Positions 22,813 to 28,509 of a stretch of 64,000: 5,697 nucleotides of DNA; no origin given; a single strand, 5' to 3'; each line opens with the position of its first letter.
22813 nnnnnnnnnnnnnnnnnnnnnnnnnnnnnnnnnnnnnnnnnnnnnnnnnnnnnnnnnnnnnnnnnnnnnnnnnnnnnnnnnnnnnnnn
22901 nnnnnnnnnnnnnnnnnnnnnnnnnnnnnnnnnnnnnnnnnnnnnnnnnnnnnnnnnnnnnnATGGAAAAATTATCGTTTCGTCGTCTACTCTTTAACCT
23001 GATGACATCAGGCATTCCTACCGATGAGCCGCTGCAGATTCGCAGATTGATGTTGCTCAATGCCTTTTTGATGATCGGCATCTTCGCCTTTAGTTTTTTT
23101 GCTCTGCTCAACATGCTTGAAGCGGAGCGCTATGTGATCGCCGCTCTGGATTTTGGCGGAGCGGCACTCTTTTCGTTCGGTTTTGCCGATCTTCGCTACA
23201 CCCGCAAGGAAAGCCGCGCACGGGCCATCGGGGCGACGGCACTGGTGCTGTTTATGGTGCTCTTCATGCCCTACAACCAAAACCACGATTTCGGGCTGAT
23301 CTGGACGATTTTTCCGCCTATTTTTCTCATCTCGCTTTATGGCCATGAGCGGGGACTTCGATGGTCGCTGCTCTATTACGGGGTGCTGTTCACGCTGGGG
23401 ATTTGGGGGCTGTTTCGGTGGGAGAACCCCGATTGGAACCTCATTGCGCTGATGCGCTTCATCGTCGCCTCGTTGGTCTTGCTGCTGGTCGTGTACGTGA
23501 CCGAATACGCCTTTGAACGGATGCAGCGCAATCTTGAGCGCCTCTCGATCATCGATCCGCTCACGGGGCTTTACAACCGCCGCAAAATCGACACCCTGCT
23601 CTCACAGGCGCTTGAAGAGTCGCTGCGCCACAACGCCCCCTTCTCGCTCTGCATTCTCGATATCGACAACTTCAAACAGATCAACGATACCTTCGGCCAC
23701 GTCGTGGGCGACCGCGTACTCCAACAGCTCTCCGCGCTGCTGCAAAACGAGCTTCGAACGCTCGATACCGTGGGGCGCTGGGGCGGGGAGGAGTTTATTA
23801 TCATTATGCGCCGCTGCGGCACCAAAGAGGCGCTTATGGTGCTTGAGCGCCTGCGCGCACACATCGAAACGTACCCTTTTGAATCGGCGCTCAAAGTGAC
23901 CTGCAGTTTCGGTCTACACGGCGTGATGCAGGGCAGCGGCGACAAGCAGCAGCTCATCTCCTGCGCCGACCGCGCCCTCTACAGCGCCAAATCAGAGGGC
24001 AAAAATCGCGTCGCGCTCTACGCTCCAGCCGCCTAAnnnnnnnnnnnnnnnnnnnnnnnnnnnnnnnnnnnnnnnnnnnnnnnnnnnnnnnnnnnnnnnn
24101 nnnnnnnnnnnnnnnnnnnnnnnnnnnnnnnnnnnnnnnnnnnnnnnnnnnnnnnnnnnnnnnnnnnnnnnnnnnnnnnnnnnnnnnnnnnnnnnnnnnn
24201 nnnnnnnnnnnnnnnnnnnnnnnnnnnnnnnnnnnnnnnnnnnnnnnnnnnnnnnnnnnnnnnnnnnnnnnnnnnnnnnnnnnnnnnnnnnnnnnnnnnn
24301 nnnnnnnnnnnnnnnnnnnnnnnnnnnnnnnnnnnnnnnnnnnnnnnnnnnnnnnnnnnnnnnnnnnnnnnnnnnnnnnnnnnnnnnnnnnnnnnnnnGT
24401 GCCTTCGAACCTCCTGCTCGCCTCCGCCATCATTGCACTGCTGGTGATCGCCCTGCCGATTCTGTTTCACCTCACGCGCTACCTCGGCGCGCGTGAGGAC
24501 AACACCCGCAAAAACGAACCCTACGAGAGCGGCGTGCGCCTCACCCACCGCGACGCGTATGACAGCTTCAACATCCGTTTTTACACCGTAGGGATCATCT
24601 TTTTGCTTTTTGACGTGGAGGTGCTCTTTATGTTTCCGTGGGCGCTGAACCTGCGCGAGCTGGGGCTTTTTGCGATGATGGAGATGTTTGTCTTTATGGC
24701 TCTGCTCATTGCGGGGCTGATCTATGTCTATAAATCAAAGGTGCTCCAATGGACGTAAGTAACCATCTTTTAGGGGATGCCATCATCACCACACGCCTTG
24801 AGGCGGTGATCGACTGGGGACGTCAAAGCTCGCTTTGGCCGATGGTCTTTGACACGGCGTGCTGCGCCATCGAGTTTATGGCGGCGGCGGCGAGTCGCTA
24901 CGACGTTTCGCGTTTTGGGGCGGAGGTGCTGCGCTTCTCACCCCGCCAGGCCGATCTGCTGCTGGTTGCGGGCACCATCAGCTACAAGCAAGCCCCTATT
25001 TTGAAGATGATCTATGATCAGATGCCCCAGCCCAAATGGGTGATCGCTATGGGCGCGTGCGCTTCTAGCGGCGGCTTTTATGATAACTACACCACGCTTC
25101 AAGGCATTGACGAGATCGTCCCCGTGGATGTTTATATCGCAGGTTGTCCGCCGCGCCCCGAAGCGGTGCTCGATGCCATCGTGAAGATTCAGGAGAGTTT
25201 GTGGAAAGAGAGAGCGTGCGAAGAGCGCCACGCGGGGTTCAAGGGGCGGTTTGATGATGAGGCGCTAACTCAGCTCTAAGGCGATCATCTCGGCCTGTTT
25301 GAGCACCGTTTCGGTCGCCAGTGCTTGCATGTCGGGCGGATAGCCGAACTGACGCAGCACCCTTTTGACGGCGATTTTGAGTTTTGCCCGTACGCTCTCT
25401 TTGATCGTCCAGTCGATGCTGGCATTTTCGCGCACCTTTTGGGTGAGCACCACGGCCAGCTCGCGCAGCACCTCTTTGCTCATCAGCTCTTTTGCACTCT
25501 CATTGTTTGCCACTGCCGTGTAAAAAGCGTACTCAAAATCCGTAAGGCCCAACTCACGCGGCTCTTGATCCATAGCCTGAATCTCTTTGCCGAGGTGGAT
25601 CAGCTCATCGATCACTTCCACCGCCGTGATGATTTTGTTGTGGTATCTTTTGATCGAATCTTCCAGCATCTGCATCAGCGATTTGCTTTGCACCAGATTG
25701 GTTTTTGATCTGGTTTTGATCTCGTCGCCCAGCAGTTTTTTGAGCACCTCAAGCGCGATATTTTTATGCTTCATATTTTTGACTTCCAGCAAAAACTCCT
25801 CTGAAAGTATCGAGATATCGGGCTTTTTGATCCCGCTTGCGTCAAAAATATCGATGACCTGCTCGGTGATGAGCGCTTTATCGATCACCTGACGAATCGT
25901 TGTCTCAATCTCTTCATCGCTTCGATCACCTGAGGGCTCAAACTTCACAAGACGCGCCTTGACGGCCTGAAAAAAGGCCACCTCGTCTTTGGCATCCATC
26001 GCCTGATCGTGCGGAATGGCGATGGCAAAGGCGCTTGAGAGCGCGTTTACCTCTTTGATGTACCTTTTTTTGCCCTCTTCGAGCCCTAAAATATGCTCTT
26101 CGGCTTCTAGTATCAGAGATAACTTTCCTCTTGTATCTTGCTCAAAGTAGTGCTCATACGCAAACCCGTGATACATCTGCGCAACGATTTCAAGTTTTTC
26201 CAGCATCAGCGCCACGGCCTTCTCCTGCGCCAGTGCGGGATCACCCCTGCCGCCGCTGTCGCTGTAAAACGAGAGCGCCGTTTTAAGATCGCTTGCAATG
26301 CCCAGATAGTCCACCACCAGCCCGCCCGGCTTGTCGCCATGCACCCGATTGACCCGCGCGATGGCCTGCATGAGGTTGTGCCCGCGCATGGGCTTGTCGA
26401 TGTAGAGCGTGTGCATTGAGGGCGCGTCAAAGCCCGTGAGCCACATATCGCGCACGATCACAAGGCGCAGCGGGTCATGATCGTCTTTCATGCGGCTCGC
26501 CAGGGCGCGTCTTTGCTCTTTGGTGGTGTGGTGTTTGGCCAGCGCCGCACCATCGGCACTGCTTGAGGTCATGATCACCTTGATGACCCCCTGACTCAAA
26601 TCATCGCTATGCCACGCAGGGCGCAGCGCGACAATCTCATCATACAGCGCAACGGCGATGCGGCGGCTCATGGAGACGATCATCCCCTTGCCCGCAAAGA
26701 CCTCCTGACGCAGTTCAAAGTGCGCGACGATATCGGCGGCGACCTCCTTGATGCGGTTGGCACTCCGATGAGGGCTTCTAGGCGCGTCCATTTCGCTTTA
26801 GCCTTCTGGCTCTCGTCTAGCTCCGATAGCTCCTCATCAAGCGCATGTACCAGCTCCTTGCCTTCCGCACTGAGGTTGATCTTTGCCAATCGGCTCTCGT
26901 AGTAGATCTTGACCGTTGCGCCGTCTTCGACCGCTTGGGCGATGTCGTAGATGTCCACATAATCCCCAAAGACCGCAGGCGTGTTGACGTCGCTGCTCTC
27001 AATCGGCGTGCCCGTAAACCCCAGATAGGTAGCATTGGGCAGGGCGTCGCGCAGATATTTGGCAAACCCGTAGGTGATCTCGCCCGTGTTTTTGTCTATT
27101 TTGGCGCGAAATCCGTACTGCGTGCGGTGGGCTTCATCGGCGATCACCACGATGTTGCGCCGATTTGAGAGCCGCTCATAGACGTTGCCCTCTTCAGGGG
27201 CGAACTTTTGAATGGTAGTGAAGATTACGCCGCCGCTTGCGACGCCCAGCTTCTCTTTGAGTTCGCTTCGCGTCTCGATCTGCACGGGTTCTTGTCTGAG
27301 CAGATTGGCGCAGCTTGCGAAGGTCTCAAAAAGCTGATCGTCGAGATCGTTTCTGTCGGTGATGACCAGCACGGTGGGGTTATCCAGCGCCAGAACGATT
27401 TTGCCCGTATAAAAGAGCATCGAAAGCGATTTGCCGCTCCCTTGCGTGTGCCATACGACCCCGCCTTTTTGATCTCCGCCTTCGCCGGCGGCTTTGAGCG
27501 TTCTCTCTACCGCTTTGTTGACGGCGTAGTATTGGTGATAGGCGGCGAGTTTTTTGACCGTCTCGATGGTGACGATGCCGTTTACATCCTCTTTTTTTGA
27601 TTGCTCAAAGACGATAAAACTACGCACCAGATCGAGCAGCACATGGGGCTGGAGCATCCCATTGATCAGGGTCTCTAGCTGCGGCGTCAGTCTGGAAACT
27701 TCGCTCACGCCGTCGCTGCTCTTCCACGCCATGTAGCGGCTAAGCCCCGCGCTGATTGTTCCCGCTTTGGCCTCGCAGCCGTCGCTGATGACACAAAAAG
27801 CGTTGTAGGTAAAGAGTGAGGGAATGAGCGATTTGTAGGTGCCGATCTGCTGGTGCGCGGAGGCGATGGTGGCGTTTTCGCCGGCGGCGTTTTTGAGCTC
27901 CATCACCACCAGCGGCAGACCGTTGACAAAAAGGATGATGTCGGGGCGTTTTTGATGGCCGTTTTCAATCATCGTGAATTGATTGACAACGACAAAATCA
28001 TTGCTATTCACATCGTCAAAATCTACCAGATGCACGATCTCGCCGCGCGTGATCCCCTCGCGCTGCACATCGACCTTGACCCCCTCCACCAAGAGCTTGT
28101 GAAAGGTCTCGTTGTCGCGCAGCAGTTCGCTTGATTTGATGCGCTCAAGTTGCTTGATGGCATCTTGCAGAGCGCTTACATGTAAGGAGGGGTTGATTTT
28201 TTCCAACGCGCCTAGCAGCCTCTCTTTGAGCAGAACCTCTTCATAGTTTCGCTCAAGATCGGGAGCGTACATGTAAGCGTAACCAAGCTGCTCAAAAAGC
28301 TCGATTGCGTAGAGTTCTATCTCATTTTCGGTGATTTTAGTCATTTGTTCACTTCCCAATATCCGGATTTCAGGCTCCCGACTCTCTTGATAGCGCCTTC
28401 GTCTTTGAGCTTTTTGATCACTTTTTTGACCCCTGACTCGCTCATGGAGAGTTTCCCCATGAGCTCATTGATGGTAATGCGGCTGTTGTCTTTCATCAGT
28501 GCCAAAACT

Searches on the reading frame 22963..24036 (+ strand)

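Call 16: search_protein_families(library=pfam, proteins=[window:22963-24036:+])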
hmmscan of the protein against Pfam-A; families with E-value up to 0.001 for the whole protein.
window:22963-24036:+ (357 aa): 2 families
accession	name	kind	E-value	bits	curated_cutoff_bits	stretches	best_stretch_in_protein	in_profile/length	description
PF00990.26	GGDEF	-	5.7e-44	150.2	23.8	1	196-349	2-161/161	Diguanylate cyclase, GGDEF domain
PF20966.2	MASE6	-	8.3e-10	39.4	27.4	1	25-189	6-168/170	MASE6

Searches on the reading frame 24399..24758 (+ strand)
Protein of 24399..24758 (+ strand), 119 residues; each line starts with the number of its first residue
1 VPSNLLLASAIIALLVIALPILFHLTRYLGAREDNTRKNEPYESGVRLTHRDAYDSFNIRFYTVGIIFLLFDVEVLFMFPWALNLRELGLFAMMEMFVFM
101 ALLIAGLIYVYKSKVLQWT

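Call 16: search_protein_families(library=pfam, proteins=[window:24399-24758:+])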
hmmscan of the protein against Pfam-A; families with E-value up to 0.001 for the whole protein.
window:24399-24758:+ (119 aa): 1 family
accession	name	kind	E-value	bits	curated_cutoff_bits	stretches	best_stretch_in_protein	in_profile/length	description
PF00507.24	Oxidored_q4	-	9.8e-30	103.1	23.3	1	22-118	4-99/99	NADH-ubiquinone/plastoquinone oxidoreductase, chain 3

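Call 29: find_homologous_proteins(query=window:24399-24758:+, max_evalue=1e-30)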
Query window:24399-24758:+ (119 aa): 301 proteins with E <= 1e-30 among 522 candidates; the best 120 are listed.
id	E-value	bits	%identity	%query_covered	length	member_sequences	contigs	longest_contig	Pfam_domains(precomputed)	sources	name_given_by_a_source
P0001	6.0e-66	238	94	100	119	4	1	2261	PF00507.25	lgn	-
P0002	5.0e-60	219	85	100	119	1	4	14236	PF00507.25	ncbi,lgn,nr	ncbi:MAG: NADH-quinone oxidoreductase subunit A [Campylobacterota bacterium]|nr:NADH-quinone oxidore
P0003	1.0e-59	218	84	100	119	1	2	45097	PF00507.25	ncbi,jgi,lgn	-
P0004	4.3e-59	216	81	100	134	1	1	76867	PF00507.25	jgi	jgi:NADH-quinone oxidoreductase subunit A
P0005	7.9e-59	215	78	100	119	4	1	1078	PF00507.25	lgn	-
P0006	2.2e-58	214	80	100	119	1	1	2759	PF00507.25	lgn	-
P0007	1.9e-57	211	78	100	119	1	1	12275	PF00507.25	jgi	jgi:NADH-quinone oxidoreductase subunit A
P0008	1.8e-56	207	76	100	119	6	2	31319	PF00507.25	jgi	jgi:NADH-quinone oxidoreductase subunit A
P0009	3.2e-56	207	77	100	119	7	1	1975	PF00507.25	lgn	-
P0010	3.7e-56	207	79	100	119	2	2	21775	PF00507.25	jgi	jgi:NADH-quinone oxidoreductase subunit A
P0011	6.0e-56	206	78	100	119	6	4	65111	PF00507.25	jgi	jgi:NADH-quinone oxidoreductase subunit A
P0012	7.8e-56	205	75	100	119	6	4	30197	PF00507.25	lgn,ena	-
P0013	8.7e-56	205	75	100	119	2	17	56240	PF00507.25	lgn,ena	-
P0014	1.1e-55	205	76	100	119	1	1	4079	PF00507.25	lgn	-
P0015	1.5e-55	204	80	100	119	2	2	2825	PF00507.25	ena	-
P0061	3.7e-52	194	70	99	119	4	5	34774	PF00507.25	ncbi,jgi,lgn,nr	ncbi:MAG: NADH-quinone oxidoreductase [Sulfurovum sp. FS08-3]|jgi:NADH-quinone oxidoreductase subuni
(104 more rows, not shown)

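Call 30: find_encoding_contigs(protein=P0001, flank=10000, max_places=10)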
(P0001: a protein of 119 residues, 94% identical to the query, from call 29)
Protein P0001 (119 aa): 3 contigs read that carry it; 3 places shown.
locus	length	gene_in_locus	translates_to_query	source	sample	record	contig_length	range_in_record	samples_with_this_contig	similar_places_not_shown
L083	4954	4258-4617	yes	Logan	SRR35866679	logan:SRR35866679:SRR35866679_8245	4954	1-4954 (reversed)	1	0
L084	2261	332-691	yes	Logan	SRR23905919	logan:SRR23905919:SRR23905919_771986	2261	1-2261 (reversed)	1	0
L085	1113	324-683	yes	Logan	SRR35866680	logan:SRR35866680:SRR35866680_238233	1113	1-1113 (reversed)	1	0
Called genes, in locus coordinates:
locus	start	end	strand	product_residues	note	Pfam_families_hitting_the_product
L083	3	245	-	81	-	?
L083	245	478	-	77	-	-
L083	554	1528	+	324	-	PF01841:Transglut_core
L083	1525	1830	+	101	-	PF02411:MerT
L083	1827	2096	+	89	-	PF00403:HMA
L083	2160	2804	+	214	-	-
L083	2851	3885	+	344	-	PF20966:MASE6, PF00990:GGDEF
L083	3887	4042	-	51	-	-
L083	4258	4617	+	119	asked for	PF00507:Oxidored_q4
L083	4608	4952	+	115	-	?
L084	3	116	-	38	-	?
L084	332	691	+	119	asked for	PF00507:Oxidored_q4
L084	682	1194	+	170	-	PF01058:Oxidored_q6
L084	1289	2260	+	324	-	?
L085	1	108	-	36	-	?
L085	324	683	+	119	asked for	PF00507:Oxidored_q4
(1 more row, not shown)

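Call 31: list_cluster_members(proteins=[P0001])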
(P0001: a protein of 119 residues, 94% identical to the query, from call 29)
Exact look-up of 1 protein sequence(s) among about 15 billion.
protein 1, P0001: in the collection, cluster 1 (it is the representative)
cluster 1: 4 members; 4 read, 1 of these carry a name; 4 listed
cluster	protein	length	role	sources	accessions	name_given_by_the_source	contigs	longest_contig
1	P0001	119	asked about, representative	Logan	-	-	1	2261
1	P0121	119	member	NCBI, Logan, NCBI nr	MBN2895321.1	MAG: NADH-quinone oxidoreductase subunit A [Campylobacterales bacterium] | NADH-quinone oxidoreductase subunit A [Campylobacterales bacterium]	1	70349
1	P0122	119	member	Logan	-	-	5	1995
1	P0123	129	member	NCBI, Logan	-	-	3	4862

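Call 33: find_encoding_contigs(protein=P0123, flank=10000, max_places=10)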
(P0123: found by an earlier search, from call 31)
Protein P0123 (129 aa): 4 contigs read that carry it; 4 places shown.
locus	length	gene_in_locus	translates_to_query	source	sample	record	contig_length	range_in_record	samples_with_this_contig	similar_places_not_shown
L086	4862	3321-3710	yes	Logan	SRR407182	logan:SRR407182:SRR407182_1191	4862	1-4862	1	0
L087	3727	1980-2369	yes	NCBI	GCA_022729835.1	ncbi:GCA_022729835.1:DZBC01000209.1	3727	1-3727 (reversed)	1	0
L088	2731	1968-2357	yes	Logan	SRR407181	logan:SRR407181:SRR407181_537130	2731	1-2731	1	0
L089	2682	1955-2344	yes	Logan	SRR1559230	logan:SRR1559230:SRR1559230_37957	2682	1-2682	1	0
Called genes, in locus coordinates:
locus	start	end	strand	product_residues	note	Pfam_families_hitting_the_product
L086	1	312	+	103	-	?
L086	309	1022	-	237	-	PF02107:FlgH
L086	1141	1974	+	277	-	PF00165:HTH_AraC (faint), PF00440:TetR_N (weak), PF12833:HTH_18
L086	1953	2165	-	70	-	-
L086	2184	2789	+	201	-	PF00990:GGDEF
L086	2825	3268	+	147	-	PF09424:YqeY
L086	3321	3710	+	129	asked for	PF00507:Oxidored_q4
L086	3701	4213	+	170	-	PF01058:Oxidored_q6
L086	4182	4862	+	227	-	?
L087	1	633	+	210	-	?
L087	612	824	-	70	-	-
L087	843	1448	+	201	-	PF00990:GGDEF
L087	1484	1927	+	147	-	PF09424:YqeY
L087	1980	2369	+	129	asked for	PF00507:Oxidored_q4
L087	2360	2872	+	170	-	PF01058:Oxidored_q6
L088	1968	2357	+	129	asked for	PF00507:Oxidored_q4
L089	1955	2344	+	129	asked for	PF00507:Oxidored_q4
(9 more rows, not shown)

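Call 34: find_encoding_contigs(protein=P0122, flank=10000, max_places=10)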
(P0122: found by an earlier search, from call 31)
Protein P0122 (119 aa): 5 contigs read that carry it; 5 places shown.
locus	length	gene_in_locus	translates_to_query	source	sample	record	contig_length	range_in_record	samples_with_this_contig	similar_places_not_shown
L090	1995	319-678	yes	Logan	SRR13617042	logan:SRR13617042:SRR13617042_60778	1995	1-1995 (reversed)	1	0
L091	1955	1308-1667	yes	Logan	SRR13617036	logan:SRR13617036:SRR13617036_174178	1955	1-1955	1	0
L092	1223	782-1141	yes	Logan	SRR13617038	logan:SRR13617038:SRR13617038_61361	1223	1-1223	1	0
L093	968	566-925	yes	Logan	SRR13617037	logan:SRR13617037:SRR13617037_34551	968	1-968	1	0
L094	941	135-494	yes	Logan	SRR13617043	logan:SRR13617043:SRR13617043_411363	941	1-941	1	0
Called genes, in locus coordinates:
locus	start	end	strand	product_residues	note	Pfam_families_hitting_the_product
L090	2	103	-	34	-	?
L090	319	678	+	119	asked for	PF00507:Oxidored_q4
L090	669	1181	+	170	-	PF01058:Oxidored_q6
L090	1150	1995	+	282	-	?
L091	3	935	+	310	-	?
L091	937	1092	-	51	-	-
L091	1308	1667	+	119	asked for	PF00507:Oxidored_q4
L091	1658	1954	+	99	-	?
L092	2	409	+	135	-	?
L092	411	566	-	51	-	-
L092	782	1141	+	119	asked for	PF00507:Oxidored_q4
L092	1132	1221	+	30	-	?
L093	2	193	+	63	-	?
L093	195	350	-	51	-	-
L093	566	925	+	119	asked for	PF00507:Oxidored_q4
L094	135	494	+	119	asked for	PF00507:Oxidored_q4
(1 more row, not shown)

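Call 42: find_encoding_contigs(protein=P0061, flank=6000, max_places=6)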
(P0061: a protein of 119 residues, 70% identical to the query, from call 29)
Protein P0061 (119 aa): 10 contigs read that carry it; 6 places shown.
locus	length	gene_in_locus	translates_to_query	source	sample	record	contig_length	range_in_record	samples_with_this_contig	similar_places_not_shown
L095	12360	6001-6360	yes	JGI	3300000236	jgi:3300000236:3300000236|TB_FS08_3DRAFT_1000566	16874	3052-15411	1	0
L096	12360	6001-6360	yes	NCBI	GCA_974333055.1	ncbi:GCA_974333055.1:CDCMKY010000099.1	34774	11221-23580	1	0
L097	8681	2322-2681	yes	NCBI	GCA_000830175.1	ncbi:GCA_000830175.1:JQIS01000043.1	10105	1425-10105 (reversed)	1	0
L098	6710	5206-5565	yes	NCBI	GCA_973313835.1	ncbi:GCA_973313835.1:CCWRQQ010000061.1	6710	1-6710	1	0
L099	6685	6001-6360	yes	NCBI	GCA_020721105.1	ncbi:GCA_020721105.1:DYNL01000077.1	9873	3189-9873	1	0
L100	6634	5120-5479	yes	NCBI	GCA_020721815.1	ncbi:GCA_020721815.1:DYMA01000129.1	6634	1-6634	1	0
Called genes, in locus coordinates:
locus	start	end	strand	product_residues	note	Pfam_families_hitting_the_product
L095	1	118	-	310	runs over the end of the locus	PF00574:CLP_protease (faint), PF01972:SDH_protease (weak), PF25145:NfeD1b_N, PF01343:Peptidase_S49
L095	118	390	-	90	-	PF04359:DUF493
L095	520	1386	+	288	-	PF01223:Endonuclease_NS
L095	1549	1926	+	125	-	PF19931:DUF6394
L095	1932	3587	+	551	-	PF02254:TrkA_N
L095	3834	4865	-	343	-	PF02272:DHHA1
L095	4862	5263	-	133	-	PF02082:Rrf2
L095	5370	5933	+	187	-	PF01965:DJ-1_PfpI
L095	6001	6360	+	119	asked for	PF00507:Oxidored_q4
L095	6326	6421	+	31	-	-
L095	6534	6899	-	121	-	PF01219:DAGK_prokar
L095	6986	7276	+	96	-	PF08797:HIRAN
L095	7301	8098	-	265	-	PF01171:ATP_bind_3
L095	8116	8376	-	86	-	-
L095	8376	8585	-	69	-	-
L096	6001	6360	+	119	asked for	PF00507:Oxidored_q4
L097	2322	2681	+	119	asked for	PF00507:Oxidored_q4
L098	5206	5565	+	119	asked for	PF00507:Oxidored_q4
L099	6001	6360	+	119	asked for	PF00507:Oxidored_q4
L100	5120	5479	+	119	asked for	PF00507:Oxidored_q4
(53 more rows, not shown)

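Call 61: search_protein_families(library=pfam, proteins=[L084:1289-2260:+], max_evalue=0.001)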
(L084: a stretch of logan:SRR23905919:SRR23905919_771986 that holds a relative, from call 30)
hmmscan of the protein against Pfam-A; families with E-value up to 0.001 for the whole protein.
L084:1289-2260:+ (324 aa): 6 families
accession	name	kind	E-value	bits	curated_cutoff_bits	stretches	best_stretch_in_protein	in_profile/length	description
PF13304.12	AAA_21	-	4.7e-16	60.2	27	2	23-59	1-37/304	AAA domain, putative AbiEii toxin, Type IV TA system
PF02463.25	SMC_N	-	3.2e-10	40.2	40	1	1-45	1-49/220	RecF/RecN/SMC N terminal domain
PF13175.12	AAA_15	-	3.4e-10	40.5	32.1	1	1-46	1-48/374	AAA ATPase domain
PF13476.12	AAA_23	-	8.9e-10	40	27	1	5-228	2-169/201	AAA domain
PF00005.33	ABC_tran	-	3.4e-05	24.9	25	1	15-123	5-115/137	ABC transporter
PF11398.14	DUF2813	-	0.00011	22.1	21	1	3-45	4-46/372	Protein of unknown function (DUF2813)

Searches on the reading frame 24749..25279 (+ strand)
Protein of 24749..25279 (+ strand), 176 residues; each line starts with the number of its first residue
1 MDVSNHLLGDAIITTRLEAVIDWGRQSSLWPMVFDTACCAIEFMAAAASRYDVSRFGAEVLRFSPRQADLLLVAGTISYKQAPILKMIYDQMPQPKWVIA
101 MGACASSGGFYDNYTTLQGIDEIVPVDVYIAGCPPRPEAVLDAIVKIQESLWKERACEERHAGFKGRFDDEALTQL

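Call 16: search_protein_families(library=pfam, proteins=[window:24749-25279:+])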
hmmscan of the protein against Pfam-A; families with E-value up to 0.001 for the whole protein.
window:24749-25279:+ (176 aa): 1 family
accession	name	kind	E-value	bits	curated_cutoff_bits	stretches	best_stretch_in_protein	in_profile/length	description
PF01058.29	Oxidored_q6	-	1.7e-29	102.6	27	1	38-146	1-127/128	NADH ubiquinone oxidoreductase, 20 Kd subunit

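Call 17: find_encoding_contigs(protein=window:24749-25279:+, flank=10000, max_places=10)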
Protein window:24749-25279:+ (176 aa): 1 contig read that carries it; 1 place shown.
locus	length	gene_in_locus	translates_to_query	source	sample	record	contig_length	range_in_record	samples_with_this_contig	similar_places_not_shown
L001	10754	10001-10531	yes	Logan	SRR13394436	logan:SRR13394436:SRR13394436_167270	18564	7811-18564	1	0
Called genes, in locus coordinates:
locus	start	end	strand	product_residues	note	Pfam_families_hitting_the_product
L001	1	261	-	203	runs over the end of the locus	PF00117:GATase, PF07685:GATase_3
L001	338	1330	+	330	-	PF01075:Glyco_transf_9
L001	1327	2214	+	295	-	PF03279:Lip_A_acyltrans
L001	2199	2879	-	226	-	PF08761:dUTPase_2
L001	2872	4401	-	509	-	-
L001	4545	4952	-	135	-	PF01243:PNPOx_N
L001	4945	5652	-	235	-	PF02146:SIR2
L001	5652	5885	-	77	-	-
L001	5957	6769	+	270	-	PF01841:Transglut_core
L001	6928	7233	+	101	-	PF02411:MerT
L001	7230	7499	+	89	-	PF00403:HMA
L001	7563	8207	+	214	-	-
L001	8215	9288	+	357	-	PF20966:MASE6, PF00990:GGDEF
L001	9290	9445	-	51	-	-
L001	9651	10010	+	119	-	PF00507:Oxidored_q4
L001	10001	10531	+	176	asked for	PF01058:Oxidored_q6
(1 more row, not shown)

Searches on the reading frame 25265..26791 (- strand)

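Call 16: search_protein_families(library=pfam, proteins=[window:25265-26791:-])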
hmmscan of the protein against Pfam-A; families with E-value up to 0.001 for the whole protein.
window:25265-26791:- (508 aa): 2 families
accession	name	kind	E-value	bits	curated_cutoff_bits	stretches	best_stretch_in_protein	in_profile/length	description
PF11867.13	T1RH-like_C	-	4.3e-127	424.5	26.8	1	179-504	1-327/329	Type I restriction enzyme HindI endonuclease subunit-like, C-terminal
PF22679.2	T1R_D3-like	-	5.1e-23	82.7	27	1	87-162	79-156/158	Type I restriction enzyme subunit R domain 3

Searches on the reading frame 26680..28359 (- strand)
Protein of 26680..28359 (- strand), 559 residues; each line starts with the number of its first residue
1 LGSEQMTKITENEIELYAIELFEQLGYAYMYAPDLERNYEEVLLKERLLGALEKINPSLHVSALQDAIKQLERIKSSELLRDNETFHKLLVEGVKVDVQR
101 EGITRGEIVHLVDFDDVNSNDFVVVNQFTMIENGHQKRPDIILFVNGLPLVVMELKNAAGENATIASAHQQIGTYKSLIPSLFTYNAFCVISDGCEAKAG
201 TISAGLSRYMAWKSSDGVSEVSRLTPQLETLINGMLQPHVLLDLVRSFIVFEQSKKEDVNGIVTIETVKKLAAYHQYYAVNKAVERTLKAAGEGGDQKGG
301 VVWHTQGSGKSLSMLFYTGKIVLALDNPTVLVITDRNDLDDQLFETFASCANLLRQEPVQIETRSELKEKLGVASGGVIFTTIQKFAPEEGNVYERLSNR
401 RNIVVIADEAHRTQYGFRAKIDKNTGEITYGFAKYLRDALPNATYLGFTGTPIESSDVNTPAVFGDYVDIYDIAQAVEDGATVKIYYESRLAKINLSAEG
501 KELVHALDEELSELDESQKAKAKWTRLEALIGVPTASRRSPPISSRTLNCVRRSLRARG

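Call 16: search_protein_families(library=pfam, proteins=[window:26680-28359:-])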
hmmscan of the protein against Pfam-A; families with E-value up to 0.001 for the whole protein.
window:26680-28359:- (559 aa): 3 families
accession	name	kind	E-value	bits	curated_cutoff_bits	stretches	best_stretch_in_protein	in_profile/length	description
PF18766.7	SWI2_SNF2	-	2.2e-79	266.6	26.7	1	275-519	1-216/221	SWI2/SNF2 ATPase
PF04313.20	HSDR_N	-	2.1e-45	155.5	25.1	1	9-205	2-195/198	Type I restriction enzyme R protein N terminus (HSDR_N)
PF04851.21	ResIII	-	1.1e-21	77.9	22.5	1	275-453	7-163/164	Type III restriction enzyme, res subunit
